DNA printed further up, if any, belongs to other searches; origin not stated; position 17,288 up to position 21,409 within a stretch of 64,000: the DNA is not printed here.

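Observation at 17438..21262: Giant (1274 aa) STAND/NACHT-like NTPase with unassigned N- and C-terminal domains: candidate single-protein antiviral sensor-effector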

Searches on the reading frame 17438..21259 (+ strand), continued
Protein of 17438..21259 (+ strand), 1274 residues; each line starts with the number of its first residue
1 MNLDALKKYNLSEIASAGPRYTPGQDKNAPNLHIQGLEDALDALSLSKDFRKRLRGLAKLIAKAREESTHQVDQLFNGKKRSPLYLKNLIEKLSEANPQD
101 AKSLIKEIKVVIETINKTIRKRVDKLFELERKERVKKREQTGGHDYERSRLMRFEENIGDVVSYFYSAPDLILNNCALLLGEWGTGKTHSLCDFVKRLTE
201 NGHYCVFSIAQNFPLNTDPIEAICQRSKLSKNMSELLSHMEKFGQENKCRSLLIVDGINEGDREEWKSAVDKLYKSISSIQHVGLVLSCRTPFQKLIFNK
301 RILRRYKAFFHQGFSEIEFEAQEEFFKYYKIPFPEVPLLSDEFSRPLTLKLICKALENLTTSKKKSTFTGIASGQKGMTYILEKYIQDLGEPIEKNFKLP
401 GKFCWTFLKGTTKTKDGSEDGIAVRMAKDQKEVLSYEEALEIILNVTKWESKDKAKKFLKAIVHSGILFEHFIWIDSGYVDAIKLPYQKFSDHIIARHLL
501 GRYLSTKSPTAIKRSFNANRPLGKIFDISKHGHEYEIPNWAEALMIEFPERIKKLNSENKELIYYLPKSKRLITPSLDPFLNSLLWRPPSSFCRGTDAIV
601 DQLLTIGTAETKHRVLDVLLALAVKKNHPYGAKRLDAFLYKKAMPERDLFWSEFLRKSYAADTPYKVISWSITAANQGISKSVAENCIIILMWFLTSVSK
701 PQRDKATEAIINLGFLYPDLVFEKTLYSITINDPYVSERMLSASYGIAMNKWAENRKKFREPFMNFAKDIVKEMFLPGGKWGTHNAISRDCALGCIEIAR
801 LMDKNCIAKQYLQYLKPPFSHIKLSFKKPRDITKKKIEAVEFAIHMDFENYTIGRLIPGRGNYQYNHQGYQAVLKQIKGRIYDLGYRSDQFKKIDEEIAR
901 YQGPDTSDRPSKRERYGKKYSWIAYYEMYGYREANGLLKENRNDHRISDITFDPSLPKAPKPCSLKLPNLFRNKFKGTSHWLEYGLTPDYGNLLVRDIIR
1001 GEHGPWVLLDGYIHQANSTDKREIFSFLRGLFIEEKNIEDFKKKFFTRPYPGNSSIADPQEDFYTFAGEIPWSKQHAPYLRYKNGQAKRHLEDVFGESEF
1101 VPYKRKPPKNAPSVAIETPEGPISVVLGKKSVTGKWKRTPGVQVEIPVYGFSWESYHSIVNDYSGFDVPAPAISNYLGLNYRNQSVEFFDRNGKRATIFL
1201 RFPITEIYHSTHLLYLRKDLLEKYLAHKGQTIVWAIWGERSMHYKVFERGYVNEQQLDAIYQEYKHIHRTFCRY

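Call 16: find_encoding_contigs(protein=P0001, flank=10000, max_places=4)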
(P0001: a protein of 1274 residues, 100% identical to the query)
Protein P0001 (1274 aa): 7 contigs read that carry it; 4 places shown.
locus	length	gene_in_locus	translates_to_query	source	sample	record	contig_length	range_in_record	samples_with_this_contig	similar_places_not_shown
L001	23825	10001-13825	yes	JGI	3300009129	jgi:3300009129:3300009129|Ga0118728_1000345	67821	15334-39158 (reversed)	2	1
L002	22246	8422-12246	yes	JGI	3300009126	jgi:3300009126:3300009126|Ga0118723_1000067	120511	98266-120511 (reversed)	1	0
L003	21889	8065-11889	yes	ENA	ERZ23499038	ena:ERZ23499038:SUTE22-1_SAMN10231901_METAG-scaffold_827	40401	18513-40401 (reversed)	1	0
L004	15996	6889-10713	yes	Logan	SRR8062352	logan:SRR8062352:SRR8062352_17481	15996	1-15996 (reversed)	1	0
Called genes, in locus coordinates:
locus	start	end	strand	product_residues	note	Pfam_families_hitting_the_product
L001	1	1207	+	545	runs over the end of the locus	PF02776:TPP_enzyme_N, PF00205:TPP_enzyme_M, PF02775:TPP_enzyme_C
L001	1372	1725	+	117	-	-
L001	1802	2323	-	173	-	PF07883:Cupin_2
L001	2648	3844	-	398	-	-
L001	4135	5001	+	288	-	-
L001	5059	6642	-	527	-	PF07669:Eco57I, PF22837:M_Eco57I_C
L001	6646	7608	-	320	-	PF09572:RE_XamI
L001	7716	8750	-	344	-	-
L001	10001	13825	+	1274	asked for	-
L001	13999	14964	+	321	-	-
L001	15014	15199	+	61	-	-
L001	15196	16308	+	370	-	-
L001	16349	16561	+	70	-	PF13560:HTH_31, PF12844:HTH_19, PF13443:HTH_26, PF01381:HTH_3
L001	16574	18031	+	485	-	PF00239:Resolvase, PF07508:Recombinase, PF13408:Zn_ribbon_recom (weak)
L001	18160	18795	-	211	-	PF02517:Rce1-like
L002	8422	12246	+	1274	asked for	-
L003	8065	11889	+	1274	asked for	-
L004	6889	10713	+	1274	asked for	-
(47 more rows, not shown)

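Call 17: find_encoding_contigs(protein=P0002, flank=8000, max_places=4)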
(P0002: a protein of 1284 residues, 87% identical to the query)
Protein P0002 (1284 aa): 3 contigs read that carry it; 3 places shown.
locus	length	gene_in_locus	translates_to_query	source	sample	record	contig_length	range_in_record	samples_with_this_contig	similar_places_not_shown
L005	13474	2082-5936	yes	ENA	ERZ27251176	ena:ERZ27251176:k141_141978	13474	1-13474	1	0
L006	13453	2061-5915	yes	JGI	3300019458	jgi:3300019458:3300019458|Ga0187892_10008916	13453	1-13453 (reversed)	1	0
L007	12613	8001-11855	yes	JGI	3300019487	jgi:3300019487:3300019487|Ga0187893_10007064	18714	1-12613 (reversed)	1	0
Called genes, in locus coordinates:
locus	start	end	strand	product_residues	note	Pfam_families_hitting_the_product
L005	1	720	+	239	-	?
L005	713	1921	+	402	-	PF10544:T5orf172, PF13455:MUG113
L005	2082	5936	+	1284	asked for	-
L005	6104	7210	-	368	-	PF13776:DUF4172, PF02661:Fic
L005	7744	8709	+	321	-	-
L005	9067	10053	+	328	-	-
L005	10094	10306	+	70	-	PF13560:HTH_31, PF12844:HTH_19, PF13443:HTH_26, PF01381:HTH_3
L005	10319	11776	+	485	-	PF00239:Resolvase, PF07508:Recombinase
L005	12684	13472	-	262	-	?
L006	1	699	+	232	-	?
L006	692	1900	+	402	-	PF10544:T5orf172, PF13455:MUG113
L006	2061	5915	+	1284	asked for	-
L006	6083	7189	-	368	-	PF13776:DUF4172, PF02661:Fic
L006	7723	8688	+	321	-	-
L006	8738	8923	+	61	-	-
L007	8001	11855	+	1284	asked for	-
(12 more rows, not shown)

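Call 18: find_encoding_contigs(protein=P0004, flank=8000, max_places=4)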
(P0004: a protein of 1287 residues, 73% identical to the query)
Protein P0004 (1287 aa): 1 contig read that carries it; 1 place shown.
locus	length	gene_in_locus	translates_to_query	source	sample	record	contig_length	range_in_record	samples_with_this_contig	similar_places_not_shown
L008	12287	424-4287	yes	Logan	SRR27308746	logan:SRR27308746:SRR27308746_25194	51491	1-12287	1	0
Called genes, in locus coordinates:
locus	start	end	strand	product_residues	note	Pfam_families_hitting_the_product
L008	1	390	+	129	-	?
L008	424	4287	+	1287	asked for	PF05729:NACHT (faint), PF13401:AAA_22 (faint)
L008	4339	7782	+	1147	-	-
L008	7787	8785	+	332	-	-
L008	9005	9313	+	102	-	PF01022:HTH_5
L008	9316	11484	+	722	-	PF00122:E1-E2_ATPase, PF00702:Hydrolase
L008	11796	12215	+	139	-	-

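Call 21: find_related_loci(query=window:17438-21259:+, collection=genome_contigs, flank=10000)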
Query window:17438-21259:+ (1274 aa) in genome_contigs; peptide patterns used: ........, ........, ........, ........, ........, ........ (x = any residue, [..] = any of these).
13 stretches matched a pattern; 6 encode a relative of the query (tblastn E <= 1e-3); 6 distinct loci.
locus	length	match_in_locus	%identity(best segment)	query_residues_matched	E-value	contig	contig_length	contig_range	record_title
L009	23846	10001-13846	71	1-1274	0e+0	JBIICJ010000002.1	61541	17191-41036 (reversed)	MAG: Micavibrio sp. isolate ME2000-07-17pf_3300043436_group1_bin85 Rohwer_bin1898_scaffold_197_c1, whole genome shotgun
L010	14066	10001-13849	74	1-1274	0e+0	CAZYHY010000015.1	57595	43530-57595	MAG TPA_asm: uncultured Nitrosomonas sp. isolate binchicken_co322_142 genome assembly, contig: NODE_1022_length_57595_co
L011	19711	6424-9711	25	152-1244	5e-82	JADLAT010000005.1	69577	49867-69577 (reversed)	MAG: Alphaproteobacteria bacterium isolate SJ137 c_000000262246, whole genome shotgun sequence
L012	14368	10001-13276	25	152-1241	2e-72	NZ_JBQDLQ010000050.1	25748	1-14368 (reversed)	MAG: Halomonas sp. isolate AOP35_01H_surf _bin _35 AOP35_01H_surf.bin.35_50, whole genome shotgun sequence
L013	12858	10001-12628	26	209-1073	1e-69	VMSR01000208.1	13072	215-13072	MAG: Desulfobacula sp. isolate S2_67 k141_466338, whole genome shotgun sequence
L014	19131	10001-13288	25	152-1244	2e-79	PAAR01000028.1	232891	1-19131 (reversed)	MAG: Micavibrio sp. isolate NAT141 MHASMcontig_1218716, whole genome shotgun sequence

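Call 33: find_encoding_contigs(protein=P0011, flank=6000, max_places=2)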
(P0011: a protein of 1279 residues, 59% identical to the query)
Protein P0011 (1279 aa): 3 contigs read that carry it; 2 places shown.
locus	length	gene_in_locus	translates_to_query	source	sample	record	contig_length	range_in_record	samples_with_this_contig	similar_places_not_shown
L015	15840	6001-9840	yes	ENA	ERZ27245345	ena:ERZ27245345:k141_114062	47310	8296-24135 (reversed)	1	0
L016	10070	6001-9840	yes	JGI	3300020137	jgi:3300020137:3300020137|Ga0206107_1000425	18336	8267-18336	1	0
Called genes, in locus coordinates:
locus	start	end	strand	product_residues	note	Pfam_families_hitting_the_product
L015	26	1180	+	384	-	PF13356:Arm-DNA-bind_3, PF00589:Phage_integrase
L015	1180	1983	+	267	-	-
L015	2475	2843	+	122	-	PF05284:DUF736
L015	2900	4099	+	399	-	-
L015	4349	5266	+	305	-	PF07751:Abi_2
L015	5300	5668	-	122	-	-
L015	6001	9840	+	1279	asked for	PF05729:NACHT (faint)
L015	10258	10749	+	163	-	PF04073:tRNA_edit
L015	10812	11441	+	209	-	PF02190:LON_substr_bdg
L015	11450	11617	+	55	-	PF03966:Trm112p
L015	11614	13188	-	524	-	PF00389:2-Hacid_dh, PF02826:2-Hacid_dh_C, PF19304:PGDH_inter, PF01842:ACT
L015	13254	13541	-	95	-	-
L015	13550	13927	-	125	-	-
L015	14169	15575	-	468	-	-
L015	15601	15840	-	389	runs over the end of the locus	-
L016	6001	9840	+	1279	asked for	PF05729:NACHT (faint)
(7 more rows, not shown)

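Call 34: find_encoding_contigs(protein=P0026, flank=6000, max_places=2)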
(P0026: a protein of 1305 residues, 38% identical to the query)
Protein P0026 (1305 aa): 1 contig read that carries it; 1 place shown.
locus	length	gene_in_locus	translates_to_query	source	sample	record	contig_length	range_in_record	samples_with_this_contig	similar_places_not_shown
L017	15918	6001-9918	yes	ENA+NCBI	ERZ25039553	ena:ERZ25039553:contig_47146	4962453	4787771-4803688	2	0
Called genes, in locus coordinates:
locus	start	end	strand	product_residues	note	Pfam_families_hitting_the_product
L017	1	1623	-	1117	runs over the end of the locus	PF00289:Biotin_carb_N, PF02786:CPSase_L_D2, PF25919:BSH_CusB (faint), PF02785:Biotin_carb_C, PF25973:BSH_CzcB (faint), PF00364:Biotin_lipoyl, PF01039:Carboxyl_trans, PF03255:ACCA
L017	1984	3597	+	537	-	PF00501:AMP-binding, PF13193:AMP-binding_C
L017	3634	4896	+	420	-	PF00296:Bac_luciferase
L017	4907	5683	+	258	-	PF00561:Abhydrolase_1, PF12146:Hydrolase_4 (weak), PF12697:Abhydrolase_6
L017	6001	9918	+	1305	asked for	-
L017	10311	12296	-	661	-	PF07719:TPR_2 (faint)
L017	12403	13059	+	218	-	-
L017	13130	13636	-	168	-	-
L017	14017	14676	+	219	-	PF13640:2OG-FeII_Oxy_3 (weak)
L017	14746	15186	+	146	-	-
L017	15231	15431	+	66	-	-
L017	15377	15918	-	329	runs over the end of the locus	-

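Call 35: find_encoding_contigs(protein=P0052, flank=6000, max_places=4)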
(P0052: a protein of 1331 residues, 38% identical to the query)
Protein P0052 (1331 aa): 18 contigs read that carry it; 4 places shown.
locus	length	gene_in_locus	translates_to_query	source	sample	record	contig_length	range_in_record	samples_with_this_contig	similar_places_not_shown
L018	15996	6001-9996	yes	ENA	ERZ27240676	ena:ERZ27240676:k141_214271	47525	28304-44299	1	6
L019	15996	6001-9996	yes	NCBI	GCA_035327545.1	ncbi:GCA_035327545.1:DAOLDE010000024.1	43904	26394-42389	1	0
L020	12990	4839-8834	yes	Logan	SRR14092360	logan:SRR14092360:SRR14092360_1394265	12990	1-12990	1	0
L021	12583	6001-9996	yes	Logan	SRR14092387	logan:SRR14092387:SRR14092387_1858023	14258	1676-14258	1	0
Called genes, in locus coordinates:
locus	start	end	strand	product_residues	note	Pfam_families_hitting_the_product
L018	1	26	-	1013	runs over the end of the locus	PF04313:HSDR_N, PF04851:ResIII, PF18766:SWI2_SNF2, PF22679:T1R_D3-like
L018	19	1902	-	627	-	PF03235:GmrSD_N, PF07510:GmrSD_C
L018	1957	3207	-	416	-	PF01420:Methylase_S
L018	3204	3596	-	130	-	-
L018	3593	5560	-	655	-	PF12161:HsdM_N, PF02384:N6_Mtase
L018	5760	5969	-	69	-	-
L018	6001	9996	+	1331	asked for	-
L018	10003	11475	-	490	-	PF14130:Cap4_nuclease (weak), PF18145:SAVED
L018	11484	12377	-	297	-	PF18144:SMODS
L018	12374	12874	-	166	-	PF18173:bacHORMA_2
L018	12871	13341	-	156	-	PF27322:Cap8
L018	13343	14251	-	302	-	PF13481:AAA_25 (weak), PF13191:AAA_16 (weak), PF00004:AAA, PF07724:AAA_2 (weak), PF07728:AAA_5 (weak), PF13401:AAA_22 (faint)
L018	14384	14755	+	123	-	PF13560:HTH_31, PF01381:HTH_3, PF12844:HTH_19 (weak)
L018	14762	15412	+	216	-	PF06114:Peptidase_M78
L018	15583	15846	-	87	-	-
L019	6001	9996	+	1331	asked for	-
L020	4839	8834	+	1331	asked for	-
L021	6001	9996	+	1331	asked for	-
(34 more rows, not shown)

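Call 36: find_encoding_contigs(protein=P0102, flank=6000, max_places=2)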
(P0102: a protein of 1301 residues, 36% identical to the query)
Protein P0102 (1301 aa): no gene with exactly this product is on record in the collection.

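Call 49: search_protein_families(library=pfam, proteins=[P0051, P0018, P0030], max_evalue=0.01)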
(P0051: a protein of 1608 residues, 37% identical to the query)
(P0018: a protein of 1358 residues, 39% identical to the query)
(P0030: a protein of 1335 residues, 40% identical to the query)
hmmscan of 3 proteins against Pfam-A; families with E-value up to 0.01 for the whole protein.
P0051 (1608 aa): 2 families
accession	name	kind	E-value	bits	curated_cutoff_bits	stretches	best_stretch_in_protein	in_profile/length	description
PF13401.12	AAA_22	-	7.7e-05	23.5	27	1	453-576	4-129/130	AAA domain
PF05729.18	NACHT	-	0.0019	18.5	26.7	1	457-543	3-95/167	NACHT domain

P0018 (1358 aa): 0 families

P0030 (1335 aa): 1 family
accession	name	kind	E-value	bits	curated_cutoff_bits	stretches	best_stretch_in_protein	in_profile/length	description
PF05729.18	NACHT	-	0.00053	20.3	26.7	1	216-300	4-94/167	NACHT domain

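Call 60: search_protein_families(library=pfam, proteins=[L011:5509-9786:+, L014:9086-13366:+], max_evalue=0.01)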
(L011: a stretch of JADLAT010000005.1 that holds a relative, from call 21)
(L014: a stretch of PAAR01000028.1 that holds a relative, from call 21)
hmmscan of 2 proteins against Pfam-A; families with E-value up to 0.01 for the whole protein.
L011:5509-9786:+ (1426 aa): 0 families

L014:9086-13366:+ (1427 aa): 0 families
